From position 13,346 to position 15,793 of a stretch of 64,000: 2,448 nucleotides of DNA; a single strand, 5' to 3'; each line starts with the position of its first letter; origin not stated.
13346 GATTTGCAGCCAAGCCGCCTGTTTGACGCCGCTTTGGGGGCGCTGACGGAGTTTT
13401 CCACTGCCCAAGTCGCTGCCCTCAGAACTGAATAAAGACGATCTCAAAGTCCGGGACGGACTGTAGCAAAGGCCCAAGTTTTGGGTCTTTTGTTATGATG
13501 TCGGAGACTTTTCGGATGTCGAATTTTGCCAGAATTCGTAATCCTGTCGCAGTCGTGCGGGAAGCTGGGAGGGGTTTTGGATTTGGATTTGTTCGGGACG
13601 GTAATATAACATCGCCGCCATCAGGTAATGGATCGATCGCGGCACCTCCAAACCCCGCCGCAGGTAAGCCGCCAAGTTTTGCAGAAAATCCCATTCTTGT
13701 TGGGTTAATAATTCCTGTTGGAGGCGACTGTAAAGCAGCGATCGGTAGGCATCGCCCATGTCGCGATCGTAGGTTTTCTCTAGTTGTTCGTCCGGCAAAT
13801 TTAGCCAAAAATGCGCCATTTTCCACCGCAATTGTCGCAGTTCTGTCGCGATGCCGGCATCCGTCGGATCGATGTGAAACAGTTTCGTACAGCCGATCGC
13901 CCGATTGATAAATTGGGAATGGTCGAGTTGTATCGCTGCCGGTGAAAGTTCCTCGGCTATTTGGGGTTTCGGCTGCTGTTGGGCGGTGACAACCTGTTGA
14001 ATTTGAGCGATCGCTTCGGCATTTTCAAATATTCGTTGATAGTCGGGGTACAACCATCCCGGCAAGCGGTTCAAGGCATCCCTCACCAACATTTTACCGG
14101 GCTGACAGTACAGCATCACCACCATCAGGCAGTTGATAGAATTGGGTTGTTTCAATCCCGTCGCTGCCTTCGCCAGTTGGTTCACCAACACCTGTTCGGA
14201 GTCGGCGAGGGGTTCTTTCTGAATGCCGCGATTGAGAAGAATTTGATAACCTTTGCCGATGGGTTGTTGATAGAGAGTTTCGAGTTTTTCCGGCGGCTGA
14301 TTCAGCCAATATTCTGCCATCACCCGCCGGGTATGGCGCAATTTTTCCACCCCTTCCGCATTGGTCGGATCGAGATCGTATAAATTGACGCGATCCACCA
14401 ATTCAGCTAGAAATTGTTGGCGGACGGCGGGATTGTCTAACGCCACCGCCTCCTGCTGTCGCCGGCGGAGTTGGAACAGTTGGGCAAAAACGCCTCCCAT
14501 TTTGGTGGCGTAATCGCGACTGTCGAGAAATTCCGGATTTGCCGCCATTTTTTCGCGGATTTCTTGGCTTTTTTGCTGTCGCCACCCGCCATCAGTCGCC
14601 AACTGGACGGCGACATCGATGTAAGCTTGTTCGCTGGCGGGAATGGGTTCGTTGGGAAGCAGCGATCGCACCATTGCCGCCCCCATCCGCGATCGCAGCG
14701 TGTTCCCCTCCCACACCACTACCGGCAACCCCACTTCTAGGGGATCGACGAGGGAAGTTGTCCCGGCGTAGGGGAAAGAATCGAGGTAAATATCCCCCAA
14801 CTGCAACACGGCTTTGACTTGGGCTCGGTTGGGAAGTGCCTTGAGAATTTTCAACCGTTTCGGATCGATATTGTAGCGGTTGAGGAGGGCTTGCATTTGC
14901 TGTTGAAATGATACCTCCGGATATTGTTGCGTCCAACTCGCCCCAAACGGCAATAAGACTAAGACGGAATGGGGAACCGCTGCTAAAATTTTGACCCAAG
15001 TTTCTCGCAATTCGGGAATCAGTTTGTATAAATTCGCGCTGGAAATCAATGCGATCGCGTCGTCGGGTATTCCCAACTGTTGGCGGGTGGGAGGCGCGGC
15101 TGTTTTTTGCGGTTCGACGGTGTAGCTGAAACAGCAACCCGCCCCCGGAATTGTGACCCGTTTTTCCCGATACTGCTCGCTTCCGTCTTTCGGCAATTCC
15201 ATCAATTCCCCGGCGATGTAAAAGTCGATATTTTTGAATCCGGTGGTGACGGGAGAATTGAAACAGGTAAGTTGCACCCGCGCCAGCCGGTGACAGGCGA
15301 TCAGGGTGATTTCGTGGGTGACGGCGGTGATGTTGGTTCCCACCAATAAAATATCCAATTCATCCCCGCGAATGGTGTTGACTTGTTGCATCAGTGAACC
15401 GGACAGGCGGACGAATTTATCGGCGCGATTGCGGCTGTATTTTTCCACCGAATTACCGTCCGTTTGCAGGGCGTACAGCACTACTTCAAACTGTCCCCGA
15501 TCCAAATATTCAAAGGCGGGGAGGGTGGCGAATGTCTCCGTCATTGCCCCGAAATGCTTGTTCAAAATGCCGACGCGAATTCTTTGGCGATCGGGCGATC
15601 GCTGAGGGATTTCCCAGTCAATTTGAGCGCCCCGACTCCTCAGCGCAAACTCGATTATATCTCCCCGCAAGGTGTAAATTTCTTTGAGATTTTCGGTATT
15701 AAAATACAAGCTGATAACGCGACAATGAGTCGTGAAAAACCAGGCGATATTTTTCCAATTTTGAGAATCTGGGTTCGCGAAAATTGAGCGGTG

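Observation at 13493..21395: Candidate two-gene glycan assembly line: four glycosyltransferase domains plus two methyltransferase domains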

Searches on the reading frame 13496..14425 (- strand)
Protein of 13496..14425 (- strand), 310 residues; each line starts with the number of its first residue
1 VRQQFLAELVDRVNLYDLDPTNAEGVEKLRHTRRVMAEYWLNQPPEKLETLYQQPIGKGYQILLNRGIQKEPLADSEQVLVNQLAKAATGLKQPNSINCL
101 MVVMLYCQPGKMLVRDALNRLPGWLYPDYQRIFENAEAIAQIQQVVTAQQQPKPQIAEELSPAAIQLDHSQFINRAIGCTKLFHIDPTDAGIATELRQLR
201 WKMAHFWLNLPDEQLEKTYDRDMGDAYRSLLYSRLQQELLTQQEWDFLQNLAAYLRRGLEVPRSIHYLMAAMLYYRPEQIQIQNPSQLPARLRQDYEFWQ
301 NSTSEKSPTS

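Call 64: predict_structure(alignment_id=A3)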
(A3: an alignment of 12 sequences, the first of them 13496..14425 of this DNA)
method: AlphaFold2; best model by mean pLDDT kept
length: 310 residues; sequences in the alignment: 12
mean_pLDDT: 80.8   pTM: 0.49
mean pLDDT of the five models: 80.8, 79.7, 78.4, 78.0, 75.0
residues with pLDDT >= 90: 95; 70-90: 172; 50-70: 11; < 50: 32
segments of 3 or more residues with pLDDT < 50: 139-159, 304-310
pLDDT, mean of each block of 10 residues (from residue 1): 72 81 88 92 93 90 84 86 84 88 88 79 88 63 39 39 64 90 83 91 93 90 92 83 80 82 91 86 86 91 47
secondary structure, 60 per line:
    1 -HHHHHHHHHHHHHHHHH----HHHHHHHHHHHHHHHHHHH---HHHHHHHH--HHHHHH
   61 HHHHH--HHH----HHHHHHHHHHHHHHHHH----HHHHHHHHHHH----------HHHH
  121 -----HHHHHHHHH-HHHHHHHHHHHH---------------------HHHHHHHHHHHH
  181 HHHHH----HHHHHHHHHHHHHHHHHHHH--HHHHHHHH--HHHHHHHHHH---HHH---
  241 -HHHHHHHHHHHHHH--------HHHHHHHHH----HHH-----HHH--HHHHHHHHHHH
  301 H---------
elements in order: H2-18 H23-41 H45-52 H55-65 H75-91 H96-106 H117-120 H126-134 H136-147 H169-185 H190-209 H212-219 H222-231 H242-255 H264-272 H290-301

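Call 69: fold_search(model_id=the predicted structure, library=pdb)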
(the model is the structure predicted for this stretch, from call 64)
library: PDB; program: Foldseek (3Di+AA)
matches with E <= 10: 149; with E <= 0.001: 0
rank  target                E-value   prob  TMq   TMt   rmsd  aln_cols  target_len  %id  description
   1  4kzg_A                1.9e-01  0.16  0.15  0.15  20.4       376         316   10  Crystal structure of zebrafish MO25 (released 2013-09-11)
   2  2wtk_D                3.6e-01  0.16  0.18  0.17  21.9       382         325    8  Structure of the heterotrimeric LKB1-STRADalpha-MO25alpha complex (released 2009-12-15)
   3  4kzg_G                4.8e-01  0.12  0.15  0.15  20.5       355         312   10  Crystal structure of zebrafish MO25 (released 2013-09-11)
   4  4kzg_D                4.8e-01  0.11  0.16  0.15  20.6       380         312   12  Crystal structure of zebrafish MO25 (released 2013-09-11)
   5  7d5s_AE               6.0e-01  0.23  0.21  0.12  18.7       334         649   11  Cryo-EM structure of 90S preribosome with inactive Utp24 (state A2) (released 2021-10-06)
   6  4kzg_H                6.0e-01  0.15  0.20  0.20  20.9       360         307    9  Crystal structure of zebrafish MO25 (released 2013-09-11)
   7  7nzz_A                1.1e+00  0.06  0.13  0.10  22.4       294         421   10  Ras1 guanine nucleotide exchange factor Cdc25 (REM and catalytic domains) (released 2022-07-13)
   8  4us1_S                1.4e+00  0.07  0.16  0.13  19.0       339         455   12  The crystal structure of H-Ras and SOS in complex with ligands (released 2015-03-04)
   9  6y4l_A                1.4e+00  0.06  0.12  0.14  19.2       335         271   10  Crystal structure of human ER membrane protein complex subunits EMC2 and EMC9 (released 2020-05-27)
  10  5f0k_B                1.5e+00  0.08  0.17  0.14  19.8       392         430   12  Structure of VPS35 N terminal region (released 2016-12-07)
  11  5mfi_A                1.6e+00  0.08  0.15  0.18  19.3       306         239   12  Designed armadillo repeat protein YIII(Dq.V2)4CqI in complex with peptide (KR)4 (released 2017-09-13)
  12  9w9i_D                1.6e+00  0.14  0.20  0.23  19.9       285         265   10  Cryo-EM structure of the kinesin-2 tail domain in complex with KAP3 and APC (released 2025-10-01)
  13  7ue2_A                1.6e+00  0.06  0.15  0.15  18.3       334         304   10  Crystal structure of designed helical repeat protein RPB_PLP3_R6 bound to PLPx6 peptide (released 2023-03-29)
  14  1l6n_MODEL_1_A        1.7e+00  0.08  0.16  0.17  15.9       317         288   11  STRUCTURE OF THE N-TERMINAL 283-RESIDUE FRAGMENT OF THE HIV-1 GAG POLYPROTEIN (released 2002-06-26)
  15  8be9_S                1.7e+00  0.06  0.16  0.12  20.1       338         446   10  Crystal structure of SOS1-HRas-peptidomimetic5 (released 2023-04-26)
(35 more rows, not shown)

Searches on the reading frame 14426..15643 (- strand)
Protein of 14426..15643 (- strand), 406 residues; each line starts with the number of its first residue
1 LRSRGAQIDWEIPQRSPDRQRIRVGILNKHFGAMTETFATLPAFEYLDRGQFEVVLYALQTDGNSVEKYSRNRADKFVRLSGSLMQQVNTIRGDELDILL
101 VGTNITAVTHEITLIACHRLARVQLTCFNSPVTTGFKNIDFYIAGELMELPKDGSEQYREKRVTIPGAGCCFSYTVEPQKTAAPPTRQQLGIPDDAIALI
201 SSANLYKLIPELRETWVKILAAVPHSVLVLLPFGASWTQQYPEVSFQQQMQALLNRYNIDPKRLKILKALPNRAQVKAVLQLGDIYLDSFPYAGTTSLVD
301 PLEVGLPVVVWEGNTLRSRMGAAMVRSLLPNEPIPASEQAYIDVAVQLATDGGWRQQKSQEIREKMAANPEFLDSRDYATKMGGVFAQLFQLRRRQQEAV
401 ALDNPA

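Call 66: find_homologous_proteins(query=window:14426-15643:-, max_evalue=1e-20)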
Query window:14426-15643:- (406 aa): 149 proteins with E <= 1e-20 among 6188 candidates; the best 120 are listed.
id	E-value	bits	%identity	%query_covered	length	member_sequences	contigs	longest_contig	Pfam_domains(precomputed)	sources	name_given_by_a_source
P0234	7.5e-142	491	54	100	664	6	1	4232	PF13844.13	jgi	-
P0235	9.0e-130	451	54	96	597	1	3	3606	PF13844.13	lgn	-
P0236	9.2e-129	448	53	96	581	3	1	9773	PF13844.13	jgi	-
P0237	1.7e-128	447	53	96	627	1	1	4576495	PF13844.13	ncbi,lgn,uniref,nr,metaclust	ncbi:hypothetical protein [Pseudanabaena sp. PCC 6802]|uniref:O-linked N-acetylglucosamine transfera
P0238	2.5e-128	446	54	94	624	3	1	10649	PF13844.13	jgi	jgi:predicted O-linked N-acetylglucosamine transferase (SPINDLY family)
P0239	7.0e-128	445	52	96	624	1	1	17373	PF13844.13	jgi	jgi:predicted O-linked N-acetylglucosamine transferase (SPINDLY family)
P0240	7.1e-125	435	51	97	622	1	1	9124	PF13844.13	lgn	-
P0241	3.7e-124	433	51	96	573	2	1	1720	PF13844.13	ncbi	ncbi:MAG: hypothetical protein ACRC2J_07910, partial [Microcoleaceae cyanobacterium]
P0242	3.9e-123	429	50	96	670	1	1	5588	PF13844.13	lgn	-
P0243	7.7e-123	428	52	94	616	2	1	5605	PF13844.13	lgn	-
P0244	4.6e-122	426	50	96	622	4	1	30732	PF13844.13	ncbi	-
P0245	1.1e-121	425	50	96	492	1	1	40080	PF13844.13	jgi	jgi:predicted O-linked N-acetylglucosamine transferase (SPINDLY family)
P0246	2.4e-121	423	49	96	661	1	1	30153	PF13844.13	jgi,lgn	jgi:predicted O-linked N-acetylglucosamine transferase (SPINDLY family)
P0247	2.8e-121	423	50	96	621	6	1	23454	PF13844.13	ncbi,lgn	-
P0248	3.0e-120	420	48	100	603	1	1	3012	PF13844.13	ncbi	-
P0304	8.9e-91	323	41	96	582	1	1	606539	PF13844.13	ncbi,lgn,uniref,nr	ncbi:hypothetical protein M5E06_31620 [Azospirillum sp. A1-3]|uniref:O-linked N-acetylglucosamine tr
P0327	4.0e-81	291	41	95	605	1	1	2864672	PF13844.13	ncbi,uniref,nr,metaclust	ncbi:glycosyltransferase [Sulfuricaulis limicola]|uniref:Glycosyltransferase n=1 Tax=Sulfuricaulis l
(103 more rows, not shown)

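Call 67: find_encoding_contigs(protein=P0304, flank=10000, max_places=1)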
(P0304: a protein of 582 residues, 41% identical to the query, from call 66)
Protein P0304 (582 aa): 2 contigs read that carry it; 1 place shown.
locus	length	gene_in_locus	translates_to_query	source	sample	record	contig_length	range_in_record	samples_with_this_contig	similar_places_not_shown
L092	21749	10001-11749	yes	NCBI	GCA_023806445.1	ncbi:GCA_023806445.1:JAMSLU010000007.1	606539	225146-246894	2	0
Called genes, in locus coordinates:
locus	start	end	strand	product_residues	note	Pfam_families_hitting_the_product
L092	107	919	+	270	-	PF13340:DUF4096, PF01609:DDE_Tnp_1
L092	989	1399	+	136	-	PF01527:HTH_Tnp_1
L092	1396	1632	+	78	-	PF05717:TnpB_IS66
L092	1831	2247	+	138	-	PF00239:Resolvase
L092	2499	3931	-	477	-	PF01527:HTH_Tnp_1 (faint), PF13551:HTH_29 (faint), PF00665:rve, PF13683:rve_3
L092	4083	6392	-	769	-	PF00515:TPR_1 (faint), PF07719:TPR_2 (faint), PF13181:TPR_8 (faint), PF13371:TPR_9 (faint), PF13428:TPR_14 (faint), PF13431:TPR_17 (faint), PF23914:TPR_CcmH_CycH (weak), PF13844:Glyco_transf_41, +4 more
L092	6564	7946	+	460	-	PF07719:TPR_2 (faint), PF13424:TPR_12 (faint), PF13428:TPR_14 (faint), PF14559:TPR_19 (faint), PF13431:TPR_17 (faint), PF24575:TPR_Slam (faint), PF13432:TPR_16, PF13414:TPR_11, +4 more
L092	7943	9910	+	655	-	PF00515:TPR_1 (faint), PF07719:TPR_2 (faint), PF13174:TPR_6 (faint), PF13181:TPR_8 (faint), PF14559:TPR_19 (weak), PF13414:TPR_11, PF13432:TPR_16 (weak), PF13844:Glyco_transf_41, +4 more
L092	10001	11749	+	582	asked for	PF13844:Glyco_transf_41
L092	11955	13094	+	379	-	PF00872:Transposase_mut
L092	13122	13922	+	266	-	-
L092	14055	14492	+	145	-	-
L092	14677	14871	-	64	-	-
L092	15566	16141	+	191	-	-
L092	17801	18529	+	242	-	PF05050:Methyltransf_21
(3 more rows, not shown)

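Call 68: find_encoding_contigs(protein=P0327, flank=10000, max_places=1)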
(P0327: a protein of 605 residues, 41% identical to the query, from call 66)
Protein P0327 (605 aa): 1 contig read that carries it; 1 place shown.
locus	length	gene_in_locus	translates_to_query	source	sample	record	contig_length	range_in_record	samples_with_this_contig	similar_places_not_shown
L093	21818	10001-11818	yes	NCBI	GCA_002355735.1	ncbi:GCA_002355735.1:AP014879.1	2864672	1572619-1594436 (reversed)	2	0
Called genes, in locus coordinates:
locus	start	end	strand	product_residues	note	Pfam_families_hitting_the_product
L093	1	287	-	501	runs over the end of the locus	PF13432:TPR_16, PF13432:TPR_16, PF23914:TPR_CcmH_CycH, PF13424:TPR_12, PF13432:TPR_16, PF13489:Methyltransf_23, PF08241:Methyltransf_11, PF08242:Methyltransf_12, +23 more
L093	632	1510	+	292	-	-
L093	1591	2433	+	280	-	-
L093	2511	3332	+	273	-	-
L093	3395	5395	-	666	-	PF00515:TPR_1 (faint), PF07719:TPR_2 (faint), PF12895:ANAPC3 (faint), PF13371:TPR_9 (faint), PF13414:TPR_11 (faint), PF13424:TPR_12 (faint), PF13432:TPR_16 (weak), PF13844:Glyco_transf_41, +5 more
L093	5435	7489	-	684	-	PF00515:TPR_1 (weak), PF07719:TPR_2 (weak), PF13428:TPR_14 (weak), PF13432:TPR_16, PF13432:TPR_16 (weak), PF14559:TPR_19 (weak), PF00685:Sulfotransfer_1, PF13469:Sulfotransfer_3, +15 more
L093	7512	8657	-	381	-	PF00534:Glycos_transf_1, PF13692:Glyco_trans_1_4, PF13524:Glyco_trans_1_2 (weak)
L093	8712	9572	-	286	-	PF05050:Methyltransf_21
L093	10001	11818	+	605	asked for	PF13844:Glyco_transf_41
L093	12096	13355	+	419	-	-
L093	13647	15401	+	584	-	PF13432:TPR_16 (weak), PF14559:TPR_19 (weak), PF13414:TPR_11 (weak), PF13489:Methyltransf_23, PF08241:Methyltransf_11, PF08242:Methyltransf_12, PF13649:Methyltransf_25, PF13847:Methyltransf_31, +18 more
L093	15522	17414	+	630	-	PF07719:TPR_2 (faint), PF13174:TPR_6 (faint), PF00515:TPR_1 (weak), PF12895:ANAPC3 (weak), PF23914:TPR_CcmH_CycH (weak), PF13432:TPR_16 (weak), PF14559:TPR_19 (weak), PF13844:Glyco_transf_41, +9 more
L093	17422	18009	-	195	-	-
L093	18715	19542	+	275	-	-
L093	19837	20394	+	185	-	-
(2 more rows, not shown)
